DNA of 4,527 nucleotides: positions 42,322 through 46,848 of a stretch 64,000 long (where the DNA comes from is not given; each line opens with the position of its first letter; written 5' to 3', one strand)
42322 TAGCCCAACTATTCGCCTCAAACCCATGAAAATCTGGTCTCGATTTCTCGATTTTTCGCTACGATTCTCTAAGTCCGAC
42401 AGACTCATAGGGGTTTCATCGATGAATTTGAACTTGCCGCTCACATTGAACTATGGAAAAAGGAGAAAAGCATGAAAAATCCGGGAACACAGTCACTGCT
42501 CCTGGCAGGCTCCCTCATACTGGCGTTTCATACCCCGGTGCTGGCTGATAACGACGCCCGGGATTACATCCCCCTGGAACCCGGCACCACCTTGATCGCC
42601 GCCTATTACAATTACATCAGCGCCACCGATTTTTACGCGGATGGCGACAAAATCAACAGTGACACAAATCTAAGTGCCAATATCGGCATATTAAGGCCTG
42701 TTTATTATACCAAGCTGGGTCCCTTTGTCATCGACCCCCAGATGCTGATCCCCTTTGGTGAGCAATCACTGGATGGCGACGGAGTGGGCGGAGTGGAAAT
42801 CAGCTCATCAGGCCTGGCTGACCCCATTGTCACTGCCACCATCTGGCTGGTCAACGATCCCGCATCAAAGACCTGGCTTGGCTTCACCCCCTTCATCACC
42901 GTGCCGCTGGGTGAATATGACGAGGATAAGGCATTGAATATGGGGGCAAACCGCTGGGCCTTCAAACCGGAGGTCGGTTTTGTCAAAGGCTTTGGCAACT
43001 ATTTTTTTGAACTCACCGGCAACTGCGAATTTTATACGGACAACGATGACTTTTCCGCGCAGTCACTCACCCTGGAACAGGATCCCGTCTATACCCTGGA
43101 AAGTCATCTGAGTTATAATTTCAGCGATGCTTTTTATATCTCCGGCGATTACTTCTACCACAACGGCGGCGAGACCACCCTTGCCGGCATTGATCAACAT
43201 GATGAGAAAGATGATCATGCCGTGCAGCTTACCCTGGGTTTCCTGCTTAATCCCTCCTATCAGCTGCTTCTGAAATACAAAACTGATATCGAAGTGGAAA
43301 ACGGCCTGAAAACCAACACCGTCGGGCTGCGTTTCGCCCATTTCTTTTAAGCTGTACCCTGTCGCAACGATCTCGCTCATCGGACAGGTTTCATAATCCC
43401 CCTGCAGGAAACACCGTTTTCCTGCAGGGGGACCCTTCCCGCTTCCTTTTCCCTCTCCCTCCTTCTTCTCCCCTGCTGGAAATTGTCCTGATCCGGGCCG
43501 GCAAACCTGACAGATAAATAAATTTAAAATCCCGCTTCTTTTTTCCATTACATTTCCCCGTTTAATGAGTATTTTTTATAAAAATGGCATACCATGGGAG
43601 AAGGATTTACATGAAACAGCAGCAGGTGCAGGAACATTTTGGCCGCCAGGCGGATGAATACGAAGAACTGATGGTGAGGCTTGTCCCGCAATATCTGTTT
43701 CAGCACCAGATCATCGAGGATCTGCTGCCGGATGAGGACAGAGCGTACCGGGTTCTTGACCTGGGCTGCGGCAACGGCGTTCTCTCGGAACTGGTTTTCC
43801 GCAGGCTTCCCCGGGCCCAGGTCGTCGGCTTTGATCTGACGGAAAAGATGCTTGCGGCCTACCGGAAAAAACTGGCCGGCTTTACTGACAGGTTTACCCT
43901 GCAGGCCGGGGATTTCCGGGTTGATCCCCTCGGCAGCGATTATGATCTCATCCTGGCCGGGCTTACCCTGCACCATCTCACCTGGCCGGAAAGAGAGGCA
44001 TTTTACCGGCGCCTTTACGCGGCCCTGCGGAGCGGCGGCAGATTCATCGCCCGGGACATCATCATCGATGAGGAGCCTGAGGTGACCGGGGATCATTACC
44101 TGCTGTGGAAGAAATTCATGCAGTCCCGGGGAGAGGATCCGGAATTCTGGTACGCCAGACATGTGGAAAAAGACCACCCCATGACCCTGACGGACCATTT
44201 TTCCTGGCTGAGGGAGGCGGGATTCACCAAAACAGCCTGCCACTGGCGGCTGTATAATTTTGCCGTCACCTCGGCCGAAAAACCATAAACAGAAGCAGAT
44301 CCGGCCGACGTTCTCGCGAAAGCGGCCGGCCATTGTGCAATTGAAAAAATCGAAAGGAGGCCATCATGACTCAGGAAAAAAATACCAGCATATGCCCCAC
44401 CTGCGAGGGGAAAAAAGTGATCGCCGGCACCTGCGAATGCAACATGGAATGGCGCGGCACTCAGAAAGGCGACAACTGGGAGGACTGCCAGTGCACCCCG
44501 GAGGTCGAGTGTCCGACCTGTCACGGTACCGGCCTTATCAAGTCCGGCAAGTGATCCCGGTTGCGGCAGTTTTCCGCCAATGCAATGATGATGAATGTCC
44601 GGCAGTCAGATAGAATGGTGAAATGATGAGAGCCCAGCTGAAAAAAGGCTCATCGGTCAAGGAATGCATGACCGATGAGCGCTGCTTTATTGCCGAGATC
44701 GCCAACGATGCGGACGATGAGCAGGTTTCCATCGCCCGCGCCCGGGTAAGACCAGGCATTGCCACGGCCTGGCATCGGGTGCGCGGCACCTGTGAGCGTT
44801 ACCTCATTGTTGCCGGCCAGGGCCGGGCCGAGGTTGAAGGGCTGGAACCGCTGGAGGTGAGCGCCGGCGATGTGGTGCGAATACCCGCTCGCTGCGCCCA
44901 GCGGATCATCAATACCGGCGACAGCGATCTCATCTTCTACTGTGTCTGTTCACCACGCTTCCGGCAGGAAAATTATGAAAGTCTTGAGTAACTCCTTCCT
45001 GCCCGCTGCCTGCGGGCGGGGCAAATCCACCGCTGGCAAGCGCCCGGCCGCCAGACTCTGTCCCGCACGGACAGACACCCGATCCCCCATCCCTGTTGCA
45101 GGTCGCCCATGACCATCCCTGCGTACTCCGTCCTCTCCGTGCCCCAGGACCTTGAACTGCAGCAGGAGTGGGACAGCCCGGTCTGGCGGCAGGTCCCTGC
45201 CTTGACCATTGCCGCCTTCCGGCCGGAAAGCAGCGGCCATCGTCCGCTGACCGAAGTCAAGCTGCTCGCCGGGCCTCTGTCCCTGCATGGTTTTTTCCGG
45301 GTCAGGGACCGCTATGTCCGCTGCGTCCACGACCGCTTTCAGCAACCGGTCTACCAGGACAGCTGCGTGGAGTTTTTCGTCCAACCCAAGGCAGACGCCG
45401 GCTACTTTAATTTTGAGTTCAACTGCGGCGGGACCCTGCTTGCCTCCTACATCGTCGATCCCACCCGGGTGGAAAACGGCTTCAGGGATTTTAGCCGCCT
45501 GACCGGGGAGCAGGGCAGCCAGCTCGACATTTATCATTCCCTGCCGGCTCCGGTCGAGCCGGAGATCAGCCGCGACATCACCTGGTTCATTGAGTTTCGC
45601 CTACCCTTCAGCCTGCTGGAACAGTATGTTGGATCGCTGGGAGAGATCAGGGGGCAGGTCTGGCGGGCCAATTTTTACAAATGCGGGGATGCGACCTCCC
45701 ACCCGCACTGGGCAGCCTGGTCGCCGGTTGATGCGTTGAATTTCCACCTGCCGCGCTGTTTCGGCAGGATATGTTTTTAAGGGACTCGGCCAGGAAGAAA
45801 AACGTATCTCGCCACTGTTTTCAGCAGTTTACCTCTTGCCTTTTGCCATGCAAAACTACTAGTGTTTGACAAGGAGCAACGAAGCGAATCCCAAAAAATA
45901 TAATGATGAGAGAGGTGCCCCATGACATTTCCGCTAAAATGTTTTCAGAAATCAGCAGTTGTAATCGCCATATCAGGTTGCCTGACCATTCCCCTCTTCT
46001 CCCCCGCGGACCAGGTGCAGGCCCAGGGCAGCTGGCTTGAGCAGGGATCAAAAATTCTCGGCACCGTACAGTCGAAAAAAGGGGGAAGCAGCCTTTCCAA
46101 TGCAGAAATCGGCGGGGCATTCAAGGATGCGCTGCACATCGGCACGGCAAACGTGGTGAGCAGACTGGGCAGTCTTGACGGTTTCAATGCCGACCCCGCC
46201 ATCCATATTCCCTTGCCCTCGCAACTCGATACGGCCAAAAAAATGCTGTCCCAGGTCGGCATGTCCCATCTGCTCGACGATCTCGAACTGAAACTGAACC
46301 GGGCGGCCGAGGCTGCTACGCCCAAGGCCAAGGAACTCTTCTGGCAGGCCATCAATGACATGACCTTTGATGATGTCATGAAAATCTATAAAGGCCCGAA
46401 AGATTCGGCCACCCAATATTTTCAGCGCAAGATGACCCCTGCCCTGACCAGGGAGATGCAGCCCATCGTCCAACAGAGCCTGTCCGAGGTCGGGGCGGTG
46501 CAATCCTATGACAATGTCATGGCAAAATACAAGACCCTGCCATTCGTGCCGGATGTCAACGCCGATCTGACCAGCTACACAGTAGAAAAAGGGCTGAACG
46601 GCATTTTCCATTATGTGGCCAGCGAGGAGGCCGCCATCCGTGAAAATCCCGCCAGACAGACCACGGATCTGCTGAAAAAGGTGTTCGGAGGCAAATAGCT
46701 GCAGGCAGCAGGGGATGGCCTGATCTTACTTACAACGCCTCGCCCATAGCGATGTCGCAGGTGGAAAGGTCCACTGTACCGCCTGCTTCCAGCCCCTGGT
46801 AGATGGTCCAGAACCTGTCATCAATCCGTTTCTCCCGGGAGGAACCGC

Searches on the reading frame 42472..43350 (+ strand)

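Call 27: search_protein_families(library=pfam, proteins=[window:42472-43350:+], max_evalue=0.00001)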
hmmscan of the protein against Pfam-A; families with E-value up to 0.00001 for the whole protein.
window:42472-43350:+ (292 aa): 1 family
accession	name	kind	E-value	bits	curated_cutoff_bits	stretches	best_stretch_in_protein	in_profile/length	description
PF13557.12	Phenol_MetA_deg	-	4.3e-34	119.1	22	1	56-288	7-242/242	Putative MetA-pathway of phenol degradation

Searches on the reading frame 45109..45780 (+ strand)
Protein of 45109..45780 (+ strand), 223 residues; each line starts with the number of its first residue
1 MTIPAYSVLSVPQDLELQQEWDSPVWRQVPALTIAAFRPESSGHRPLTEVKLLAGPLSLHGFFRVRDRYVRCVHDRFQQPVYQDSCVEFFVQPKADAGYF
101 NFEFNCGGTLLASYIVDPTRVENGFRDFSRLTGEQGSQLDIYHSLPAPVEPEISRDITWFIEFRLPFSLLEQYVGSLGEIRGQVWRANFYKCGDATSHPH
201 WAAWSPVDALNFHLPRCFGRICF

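Call 27: search_protein_families(library=pfam, proteins=[window:45109-45780:+], max_evalue=0.00001)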
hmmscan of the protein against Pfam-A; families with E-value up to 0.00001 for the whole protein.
window:45109-45780:+ (223 aa): 1 family
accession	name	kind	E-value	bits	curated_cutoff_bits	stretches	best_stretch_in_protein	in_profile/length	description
PF16011.10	CBM9_2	-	7.5e-30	104.6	25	1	63-223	46-199/199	Carbohydrate-binding family 9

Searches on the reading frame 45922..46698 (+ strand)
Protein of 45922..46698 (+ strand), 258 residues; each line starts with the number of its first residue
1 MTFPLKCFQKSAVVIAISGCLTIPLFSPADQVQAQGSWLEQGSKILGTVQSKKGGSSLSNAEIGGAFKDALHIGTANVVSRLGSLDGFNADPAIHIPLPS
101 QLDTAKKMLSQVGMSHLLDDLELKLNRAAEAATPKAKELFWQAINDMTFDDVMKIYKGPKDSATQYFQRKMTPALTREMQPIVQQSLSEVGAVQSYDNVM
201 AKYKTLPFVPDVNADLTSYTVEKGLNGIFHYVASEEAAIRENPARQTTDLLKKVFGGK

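Call 27: search_protein_families(library=pfam, proteins=[window:45922-46698:+], max_evalue=0.00001)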
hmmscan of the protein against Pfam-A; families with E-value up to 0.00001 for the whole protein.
window:45922-46698:+ (258 aa): 1 family
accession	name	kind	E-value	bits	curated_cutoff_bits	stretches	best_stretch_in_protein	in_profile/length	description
PF13852.11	DUF4197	-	1.7e-73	247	24.9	1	57-256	1-199/199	Protein of unknown function (DUF4197)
